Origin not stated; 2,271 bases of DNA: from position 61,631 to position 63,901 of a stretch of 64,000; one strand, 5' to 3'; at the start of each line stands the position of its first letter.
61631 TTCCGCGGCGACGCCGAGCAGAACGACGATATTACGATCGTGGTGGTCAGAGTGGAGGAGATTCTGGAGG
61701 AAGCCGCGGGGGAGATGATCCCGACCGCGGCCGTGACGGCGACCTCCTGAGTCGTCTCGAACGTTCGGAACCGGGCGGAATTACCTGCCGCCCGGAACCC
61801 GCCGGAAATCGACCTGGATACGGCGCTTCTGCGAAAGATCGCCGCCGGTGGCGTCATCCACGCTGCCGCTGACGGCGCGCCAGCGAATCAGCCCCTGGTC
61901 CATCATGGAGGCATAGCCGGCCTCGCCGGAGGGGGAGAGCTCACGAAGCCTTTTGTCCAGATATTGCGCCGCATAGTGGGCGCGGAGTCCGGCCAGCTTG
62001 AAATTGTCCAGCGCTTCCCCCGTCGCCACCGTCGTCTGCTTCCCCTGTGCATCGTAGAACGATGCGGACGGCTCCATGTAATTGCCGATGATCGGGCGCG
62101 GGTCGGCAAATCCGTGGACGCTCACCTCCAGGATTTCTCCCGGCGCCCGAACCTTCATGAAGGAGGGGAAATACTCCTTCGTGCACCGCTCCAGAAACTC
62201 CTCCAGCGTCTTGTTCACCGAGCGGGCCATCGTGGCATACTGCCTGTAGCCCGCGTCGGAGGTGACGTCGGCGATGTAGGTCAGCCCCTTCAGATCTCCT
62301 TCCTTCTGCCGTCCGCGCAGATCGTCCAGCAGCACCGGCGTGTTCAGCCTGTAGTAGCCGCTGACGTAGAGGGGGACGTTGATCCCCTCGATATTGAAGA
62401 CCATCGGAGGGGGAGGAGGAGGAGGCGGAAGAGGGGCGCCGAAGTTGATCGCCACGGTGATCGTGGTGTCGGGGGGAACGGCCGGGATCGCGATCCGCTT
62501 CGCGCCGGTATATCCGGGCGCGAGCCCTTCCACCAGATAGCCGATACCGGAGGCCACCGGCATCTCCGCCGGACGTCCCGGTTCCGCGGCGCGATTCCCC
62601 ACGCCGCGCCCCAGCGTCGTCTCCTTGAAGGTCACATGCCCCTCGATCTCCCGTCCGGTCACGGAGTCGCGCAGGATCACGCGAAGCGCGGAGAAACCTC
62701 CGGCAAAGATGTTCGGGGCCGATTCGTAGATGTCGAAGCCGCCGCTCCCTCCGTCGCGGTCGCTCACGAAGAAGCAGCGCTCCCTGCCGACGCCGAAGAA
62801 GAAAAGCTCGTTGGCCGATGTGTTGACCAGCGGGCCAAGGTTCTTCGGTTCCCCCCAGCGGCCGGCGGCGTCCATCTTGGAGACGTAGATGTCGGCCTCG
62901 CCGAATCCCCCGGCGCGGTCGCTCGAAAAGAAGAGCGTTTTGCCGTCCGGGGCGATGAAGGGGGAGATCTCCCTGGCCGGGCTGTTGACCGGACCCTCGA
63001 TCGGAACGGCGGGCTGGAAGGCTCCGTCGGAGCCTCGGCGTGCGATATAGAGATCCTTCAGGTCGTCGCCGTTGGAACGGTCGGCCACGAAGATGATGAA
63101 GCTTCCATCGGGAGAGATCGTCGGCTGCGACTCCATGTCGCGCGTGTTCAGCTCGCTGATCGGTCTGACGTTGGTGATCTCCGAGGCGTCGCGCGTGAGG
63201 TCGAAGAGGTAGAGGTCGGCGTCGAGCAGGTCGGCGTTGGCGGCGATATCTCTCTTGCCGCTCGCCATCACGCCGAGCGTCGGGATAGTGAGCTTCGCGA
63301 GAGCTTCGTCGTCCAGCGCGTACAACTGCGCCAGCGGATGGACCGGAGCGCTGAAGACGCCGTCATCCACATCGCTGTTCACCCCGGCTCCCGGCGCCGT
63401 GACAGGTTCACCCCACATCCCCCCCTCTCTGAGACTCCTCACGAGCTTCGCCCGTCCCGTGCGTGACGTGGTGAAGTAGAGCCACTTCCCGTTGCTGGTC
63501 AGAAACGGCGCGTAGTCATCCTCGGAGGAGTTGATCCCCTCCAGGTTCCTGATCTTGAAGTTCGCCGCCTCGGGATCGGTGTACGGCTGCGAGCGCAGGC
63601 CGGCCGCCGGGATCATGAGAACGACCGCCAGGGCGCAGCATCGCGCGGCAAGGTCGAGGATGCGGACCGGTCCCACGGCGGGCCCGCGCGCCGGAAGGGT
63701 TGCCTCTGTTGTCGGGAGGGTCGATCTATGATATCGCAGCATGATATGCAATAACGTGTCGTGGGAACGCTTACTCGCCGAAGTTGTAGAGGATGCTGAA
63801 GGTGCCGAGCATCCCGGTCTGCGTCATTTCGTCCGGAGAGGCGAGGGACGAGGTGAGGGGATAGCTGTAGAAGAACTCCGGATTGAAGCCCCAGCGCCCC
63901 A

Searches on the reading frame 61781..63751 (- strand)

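Call 56: search_protein_families(library=pfam, proteins=[window:61781-63751:-], max_evalue=0.0001)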
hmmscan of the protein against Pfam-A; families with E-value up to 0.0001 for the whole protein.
window:61781-63751:- (656 aa): 1 family
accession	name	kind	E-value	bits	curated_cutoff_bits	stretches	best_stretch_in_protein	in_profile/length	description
PF07676.18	PD40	-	2.5e-26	91.4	20.9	3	254-290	4-38/38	WD40-like Beta Propeller Repeat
